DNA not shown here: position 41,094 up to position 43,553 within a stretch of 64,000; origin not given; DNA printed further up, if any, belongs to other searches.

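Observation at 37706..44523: Seven-gene prepilin-type operon arranged as two minor-pseudopilin modules, with giant 561- and 691-aa pilins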

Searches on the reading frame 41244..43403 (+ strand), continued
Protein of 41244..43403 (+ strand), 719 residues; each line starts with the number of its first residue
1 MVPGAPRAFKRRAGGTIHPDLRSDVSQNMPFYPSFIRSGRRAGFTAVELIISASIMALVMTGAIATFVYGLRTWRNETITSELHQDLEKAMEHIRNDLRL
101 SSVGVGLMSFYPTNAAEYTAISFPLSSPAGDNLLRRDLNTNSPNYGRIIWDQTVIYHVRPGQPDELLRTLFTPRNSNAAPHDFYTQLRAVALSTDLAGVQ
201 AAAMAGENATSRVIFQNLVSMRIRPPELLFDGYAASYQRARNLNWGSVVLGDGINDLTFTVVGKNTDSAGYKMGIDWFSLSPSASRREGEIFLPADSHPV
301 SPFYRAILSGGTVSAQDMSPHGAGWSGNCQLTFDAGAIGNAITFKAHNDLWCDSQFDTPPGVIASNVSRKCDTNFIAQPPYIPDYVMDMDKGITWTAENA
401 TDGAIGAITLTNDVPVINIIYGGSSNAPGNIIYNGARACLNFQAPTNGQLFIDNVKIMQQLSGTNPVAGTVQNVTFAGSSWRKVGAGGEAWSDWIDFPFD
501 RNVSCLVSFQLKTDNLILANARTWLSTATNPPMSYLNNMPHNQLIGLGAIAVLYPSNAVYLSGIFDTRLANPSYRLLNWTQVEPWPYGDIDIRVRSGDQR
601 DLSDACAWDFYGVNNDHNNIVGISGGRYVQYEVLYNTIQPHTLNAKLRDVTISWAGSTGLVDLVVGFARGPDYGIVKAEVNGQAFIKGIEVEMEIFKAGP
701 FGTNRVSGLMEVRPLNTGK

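Call 97: search_protein_families(library=pfam, proteins=[L031:397-2454:-, L031:2498-3358:+, L031:3351-5633:+, L031:5579-6826:+, L031:7435-8469:+, L023:337-2496:-, L023:2530-4530:-, L011:16510-18729:-, L023:6470-7852:-, L021:2990-4342:-], max_evalue=0.001)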
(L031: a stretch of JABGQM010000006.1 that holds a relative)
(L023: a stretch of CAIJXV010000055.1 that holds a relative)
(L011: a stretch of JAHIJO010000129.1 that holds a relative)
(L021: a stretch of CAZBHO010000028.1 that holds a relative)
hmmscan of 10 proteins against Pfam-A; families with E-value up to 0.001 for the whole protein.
L031:397-2454:- (685 aa): 13 families
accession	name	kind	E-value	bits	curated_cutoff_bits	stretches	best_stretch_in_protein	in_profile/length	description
PF00515.34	TPR_1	-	1.9e-19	69.1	27.8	1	496-525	1-30/34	Tetratricopeptide repeat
PF13424.12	TPR_12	-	2e-15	57.2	30.1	3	467-527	8-76/77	Tetratricopeptide repeat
PF07719.23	TPR_2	-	3.4e-13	49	27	1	499-527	4-32/34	Tetratricopeptide repeat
PF13432.12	TPR_16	-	3.6e-11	43.7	32.7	1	502-559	3-60/65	Tetratricopeptide repeat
PF13414.12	TPR_11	-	4.4e-11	42.7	26.8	1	503-537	1-36/42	TPR repeat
PF13431.12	TPR_17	-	1.1e-10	41.4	24.4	0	484-516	1-33/34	Tetratricopeptide repeat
PF13181.12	TPR_8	-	1.4e-08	34.7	25.7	0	498-525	3-30/34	Tetratricopeptide repeat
PF13176.12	TPR_7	-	1.9e-05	24.8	27.9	0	499-528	2-31/36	Tetratricopeptide repeat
PF13374.12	TPR_10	-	3.5e-05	24.1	27.5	0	496-528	2-34/42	Tetratricopeptide repeat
PF12895.13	ANAPC3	-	4.8e-05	24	27.2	1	524-586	18-80/82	Anaphase-promoting complex, cyclosome, subunit 3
PF20308.4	TPR-S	-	0.00023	22.2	27.6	0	412-525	4-88/102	Tetratricopeptide Repeats-Sensor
PF14559.12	TPR_19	-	0.00029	21.5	25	0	539-589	1-52/68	Tetratricopeptide repeat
PF14561.12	TPR_20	-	0.00045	20.9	25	0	561-600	21-59/90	Tetratricopeptide repeat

L031:2498-3358:+ (286 aa): 5 families
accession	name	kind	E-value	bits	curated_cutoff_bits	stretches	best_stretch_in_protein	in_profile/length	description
PF08241.18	Methyltransf_11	-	1e-18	68.2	21.2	1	82-176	3-95/95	Methyltransferase domain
PF13649.12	Methyltransf_25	-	8.3e-15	55.7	27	1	79-172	1-97/97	Methyltransferase domain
PF08242.18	Methyltransf_12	-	4.1e-09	37.5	30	1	82-173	3-97/98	Methyltransferase domain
PF13489.12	Methyltransf_23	-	0.0002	21.6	27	1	73-210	20-147/164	Methyltransferase domain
PF00766.25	ETF_alpha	-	0.00064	20.1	27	0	77-125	6-55/81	Electron transfer flavoprotein FAD-binding domain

L031:3351-5633:+ (760 aa): 0 families

L031:5579-6826:+ (415 aa): 4 families
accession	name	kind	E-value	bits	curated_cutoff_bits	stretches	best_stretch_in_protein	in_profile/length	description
PF01041.23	DegT_DnrJ_EryC1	-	2.1e-118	396.1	19.8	1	47-406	4-359/360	DegT/DnrJ/EryC1/StrS aminotransferase family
PF01212.27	Beta_elim_lyase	-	1.5e-07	31.5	27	1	68-305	33-269/288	Beta-eliminating lyase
PF00155.27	Aminotran_1_2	-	4.5e-06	26.5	19.7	1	69-155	44-140/361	Aminotransferase class I and II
PF01053.26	Cys_Met_Meta_PP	-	0.00073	18.6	27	0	69-188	54-173/381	Cys/Met metabolism PLP-dependent enzyme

L031:7435-8469:+ (344 aa): 1 family
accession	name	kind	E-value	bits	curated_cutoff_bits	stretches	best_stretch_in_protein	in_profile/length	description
PF01522.26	Polysacc_deac_1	-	1.2e-13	51.6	23.1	1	57-215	15-123/124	Polysaccharide deacetylase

L023:337-2496:- (719 aa): 14 families
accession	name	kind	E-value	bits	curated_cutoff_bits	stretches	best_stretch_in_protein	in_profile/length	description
PF07719.23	TPR_2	-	2.4e-18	65.1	27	2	631-661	2-32/34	Tetratricopeptide repeat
PF00515.34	TPR_1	-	3.4e-18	65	27.8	0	556-589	1-34/34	Tetratricopeptide repeat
PF13414.12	TPR_11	-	1e-14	54.4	26.8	1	500-530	6-36/42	TPR repeat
PF13428.12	TPR_14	-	8.4e-13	48.1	23.5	0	558-597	3-42/44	Tetratricopeptide repeat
PF13432.12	TPR_16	-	2.6e-12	47.4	32.7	0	563-606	4-47/65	Tetratricopeptide repeat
PF13431.12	TPR_17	-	2.7e-12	46.3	24.4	0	548-576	5-33/34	Tetratricopeptide repeat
PF14559.12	TPR_19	-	5.4e-11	43.1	25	0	535-589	4-58/68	Tetratricopeptide repeat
PF13176.12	TPR_7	-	4.9e-08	32.9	27.9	0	558-588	1-33/36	Tetratricopeptide repeat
PF23914.1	TPR_CcmH_CycH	-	5.4e-08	33.3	42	0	548-665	42-156/158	Cytochrome c-type biogenesis protein H TPR domain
PF13424.12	TPR_12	-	6.7e-08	33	30.1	0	632-660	47-75/77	Tetratricopeptide repeat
PF13181.12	TPR_8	-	3e-06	27.4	25.7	0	631-659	2-30/34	Tetratricopeptide repeat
PF13374.12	TPR_10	-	3.5e-06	27.3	27.5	0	492-516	6-30/42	Tetratricopeptide repeat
PF25064.1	ARM_TT21_5th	-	5.7e-05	23.8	27.8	0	407-460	13-66/117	TT21 fifth ARM repeats domain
PF24575.1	TPR_Slam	-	0.00015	22.6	35.2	0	563-608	54-97/104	Surface lipoprotein assembly modifier, N-terminal TPR repeats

L023:2530-4530:- (666 aa): 13 families
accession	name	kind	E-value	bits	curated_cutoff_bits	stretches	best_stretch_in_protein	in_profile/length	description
PF13432.12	TPR_16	-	6.5e-16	58.9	32.7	1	510-569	4-64/65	Tetratricopeptide repeat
PF14559.12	TPR_19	-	1.3e-15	57.9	25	1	514-572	2-61/68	Tetratricopeptide repeat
PF13428.12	TPR_14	-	7.7e-12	45.1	23.5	1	536-579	1-44/44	Tetratricopeptide repeat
PF07719.23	TPR_2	-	1.3e-11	44.1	27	1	536-569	1-34/34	Tetratricopeptide repeat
PF13431.12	TPR_17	-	2.3e-10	40.3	24.4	0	435-463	4-32/34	Tetratricopeptide repeat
PF23914.1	TPR_CcmH_CycH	-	3e-10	40.6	42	1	563-628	43-108/158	Cytochrome c-type biogenesis protein H TPR domain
PF13414.12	TPR_11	-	1.4e-07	31.5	26.8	0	520-550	11-42/42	TPR repeat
PF00515.34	TPR_1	-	5.2e-06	26.5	27.8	0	536-569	1-34/34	Tetratricopeptide repeat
PF14853.12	Fis1_TPR_C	-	7.1e-05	23.4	25.3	0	537-569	2-34/53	Fis1 C-terminal tetratricopeptide repeat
PF12895.13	ANAPC3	-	0.00049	20.8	27.2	0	531-580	18-66/82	Anaphase-promoting complex, cyclosome, subunit 3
PF13181.12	TPR_8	-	0.00059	20.2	25.7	0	537-569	2-34/34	Tetratricopeptide repeat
PF13174.12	TPR_6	-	0.00063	20.7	26.3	0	537-568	1-32/33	Tetratricopeptide repeat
PF20308.4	TPR-S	-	0.00072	20.5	27.6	0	522-584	5-65/102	Tetratricopeptide Repeats-Sensor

L011:16510-18729:- (739 aa): 0 families

L023:6470-7852:- (460 aa): 2 families
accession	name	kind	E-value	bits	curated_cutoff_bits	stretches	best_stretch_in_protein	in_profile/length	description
PF04055.27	Radical_SAM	-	1.6e-21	77.6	29.5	1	184-346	3-166/166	Radical SAM superfamily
PF02310.24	B12-binding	-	1.2e-07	32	32.1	1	18-121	8-119/121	B12 binding domain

L021:2990-4342:- (450 aa): 11 families
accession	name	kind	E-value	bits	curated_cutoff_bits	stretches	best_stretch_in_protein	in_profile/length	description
PF00158.32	Sigma54_activat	-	4.2e-74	248.2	20.2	1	142-309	1-168/168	Sigma-54 interaction domain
PF00072.30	Response_reg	-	1.3e-28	99.8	30.2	1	4-113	1-110/111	Response regulator receiver domain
PF25601.1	AAA_lid_14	-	8.8e-22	77.2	27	1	314-392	1-80/87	AAA+ ATPase lid domain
PF14532.12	Sigma54_activ_2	-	9.2e-20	71.7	25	1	143-313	1-138/138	Sigma-54 interaction domain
PF02954.25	HTH_8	-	2.9e-10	40.2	22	1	409-446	2-39/42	Bacterial regulatory protein, Fis family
PF07728.20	AAA_5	-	6.5e-10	39.6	22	1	166-285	2-124/139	AAA domain (dynein-related subfamily)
PF00004.35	AAA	-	3.1e-09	37.8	21.2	1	166-289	1-114/131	ATPase family associated with various cellular activities (AAA)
PF07724.20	AAA_2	-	4.4e-07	30.5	27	1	165-287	5-128/166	AAA domain (Cdc48 subfamily)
PF13191.12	AAA_16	-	9.3e-05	23.4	32.6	1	152-244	12-103/167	AAA ATPase domain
PF00493.29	MCM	-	0.00054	19.6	23.3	0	162-298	56-187/224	MCM P-loop domain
PF01078.27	Mg_chelatase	-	0.00072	19.4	20.3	0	221-283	93-157/207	Magnesium chelatase, subunit ChlI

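Call 103: find_encoding_contigs(protein=P0079, flank=10000, max_places=1)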
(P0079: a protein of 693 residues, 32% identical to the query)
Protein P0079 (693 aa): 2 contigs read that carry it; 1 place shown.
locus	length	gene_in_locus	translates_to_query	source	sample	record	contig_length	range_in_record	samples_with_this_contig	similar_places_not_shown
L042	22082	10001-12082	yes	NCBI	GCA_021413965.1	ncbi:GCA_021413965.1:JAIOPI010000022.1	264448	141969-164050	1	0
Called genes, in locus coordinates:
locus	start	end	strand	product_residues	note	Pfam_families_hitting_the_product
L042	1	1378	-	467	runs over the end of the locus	PF00989:PAS (weak), PF13426:PAS_9, PF00512:HisKA (weak), PF02518:HATPase_c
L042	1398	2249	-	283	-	-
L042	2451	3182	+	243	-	-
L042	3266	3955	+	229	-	PF02245:Pur_DNA_glyco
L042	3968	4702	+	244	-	-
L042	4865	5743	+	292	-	PF00437:T2SSE (weak)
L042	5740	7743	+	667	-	PF00072:Response_reg (weak), PF00990:GGDEF, PF00072:Response_reg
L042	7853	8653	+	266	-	PF03099:BPL_LplA_LipB, PF02237:BPL_C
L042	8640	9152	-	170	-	PF07963:N_methyl (weak), PF08334:T2SSG (faint)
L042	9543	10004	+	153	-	-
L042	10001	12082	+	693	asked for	-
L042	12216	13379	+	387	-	-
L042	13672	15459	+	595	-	PF17297:PEPCK_N, PF00821:PEPCK_GTP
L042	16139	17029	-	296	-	PF00126:HTH_1, PF03466:LysR_substrate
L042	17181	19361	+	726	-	PF00141:peroxidase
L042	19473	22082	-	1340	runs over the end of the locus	-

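Call 104: find_encoding_contigs(protein=P0087, flank=10000, max_places=1)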
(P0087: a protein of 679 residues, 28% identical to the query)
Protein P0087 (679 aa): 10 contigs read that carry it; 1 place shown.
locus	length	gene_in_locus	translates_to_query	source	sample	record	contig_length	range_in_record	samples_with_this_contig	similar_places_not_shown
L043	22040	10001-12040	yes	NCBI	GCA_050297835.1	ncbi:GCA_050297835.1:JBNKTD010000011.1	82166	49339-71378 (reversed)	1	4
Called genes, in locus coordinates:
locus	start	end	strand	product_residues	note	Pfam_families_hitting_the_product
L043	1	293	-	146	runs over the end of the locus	PF01047:MarR, PF12802:MarR_2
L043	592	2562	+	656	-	PF00270:DEAD (faint), PF04851:ResIII, PF13604:AAA_30 (faint), PF17757:UvrB_inter, PF27431:UvrB_3rd, PF00271:Helicase_C, PF12344:UvrB, PF02151:UVR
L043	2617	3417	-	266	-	PF01694:Rhomboid, PF20216:DUF6576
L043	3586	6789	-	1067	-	PF08455:SNF2_assoc, PF04851:ResIII, PF00176:SNF2-rel_dom, PF00270:DEAD, PF00271:Helicase_C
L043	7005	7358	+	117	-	PF02261:Asp_decarbox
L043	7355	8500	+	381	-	PF22020:RlmL_1st (faint), PF02926:THUMP, PF01170:UPF0020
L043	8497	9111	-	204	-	PF01914:MarC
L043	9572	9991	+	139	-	-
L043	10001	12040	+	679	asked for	-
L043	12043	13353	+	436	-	-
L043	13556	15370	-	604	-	PF01336:tRNA_anti-codon, PF00152:tRNA-synt_2, PF02938:GAD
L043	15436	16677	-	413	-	PF01409:tRNA-synt_2d (faint), PF13393:tRNA-synt_His, PF00587:tRNA-synt_2b, PF13393:tRNA-synt_His (weak), PF03129:HGTP_anticodon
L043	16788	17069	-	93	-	PF00216:Bac_DNA_binding, PF18291:HU-HIG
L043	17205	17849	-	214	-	PF00364:Biotin_lipoyl (faint), PF25973:BSH_CzcB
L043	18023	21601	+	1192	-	PF02463:SMC_N, PF13175:AAA_15, PF13304:AAA_21 (faint), PF13476:AAA_23, PF06470:SMC_hinge, PF02463:SMC_N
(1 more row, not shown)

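Call 105: find_encoding_contigs(protein=P0069, flank=10000, max_places=1)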
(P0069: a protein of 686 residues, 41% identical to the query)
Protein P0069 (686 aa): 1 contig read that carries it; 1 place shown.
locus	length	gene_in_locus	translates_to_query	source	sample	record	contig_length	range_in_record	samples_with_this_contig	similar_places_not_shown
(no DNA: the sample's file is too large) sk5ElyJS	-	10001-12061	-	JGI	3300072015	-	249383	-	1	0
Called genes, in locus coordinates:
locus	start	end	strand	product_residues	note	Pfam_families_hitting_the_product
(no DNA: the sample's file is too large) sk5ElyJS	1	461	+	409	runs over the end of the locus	-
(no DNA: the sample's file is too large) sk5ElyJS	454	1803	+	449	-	PF02878:PGM_PMM_I, PF02879:PGM_PMM_II, PF02880:PGM_PMM_III, PF00408:PGM_PMM_IV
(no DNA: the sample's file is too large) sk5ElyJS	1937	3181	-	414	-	PF00109:ketoacyl-synt, PF02801:Ketoacyl-synt_C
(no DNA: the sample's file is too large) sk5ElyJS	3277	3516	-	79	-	PF00550:PP-binding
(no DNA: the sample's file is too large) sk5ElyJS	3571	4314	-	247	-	PF00106:adh_short, PF08659:KR, PF13561:adh_short_C2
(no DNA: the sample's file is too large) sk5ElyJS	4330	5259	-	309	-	PF00698:Acyl_transf_1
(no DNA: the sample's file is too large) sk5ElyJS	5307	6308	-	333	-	PF00108:Thiolase_N (weak), PF22691:Thiolase_C_1 (faint), PF08545:ACP_syn_III, PF08541:ACP_syn_III_C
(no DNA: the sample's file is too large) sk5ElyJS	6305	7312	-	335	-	PF02504:FA_synthesis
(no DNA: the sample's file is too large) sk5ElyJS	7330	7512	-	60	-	PF01783:Ribosomal_L32p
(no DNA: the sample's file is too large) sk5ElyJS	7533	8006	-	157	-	PF02620:YceD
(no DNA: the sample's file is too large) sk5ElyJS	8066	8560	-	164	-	PF01467:CTP_transf_like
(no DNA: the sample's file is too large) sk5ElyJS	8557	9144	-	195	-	PF03602:Cons_hypoth95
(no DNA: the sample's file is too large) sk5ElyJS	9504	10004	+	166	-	-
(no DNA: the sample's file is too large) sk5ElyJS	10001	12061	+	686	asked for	-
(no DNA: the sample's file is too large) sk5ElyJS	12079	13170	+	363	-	-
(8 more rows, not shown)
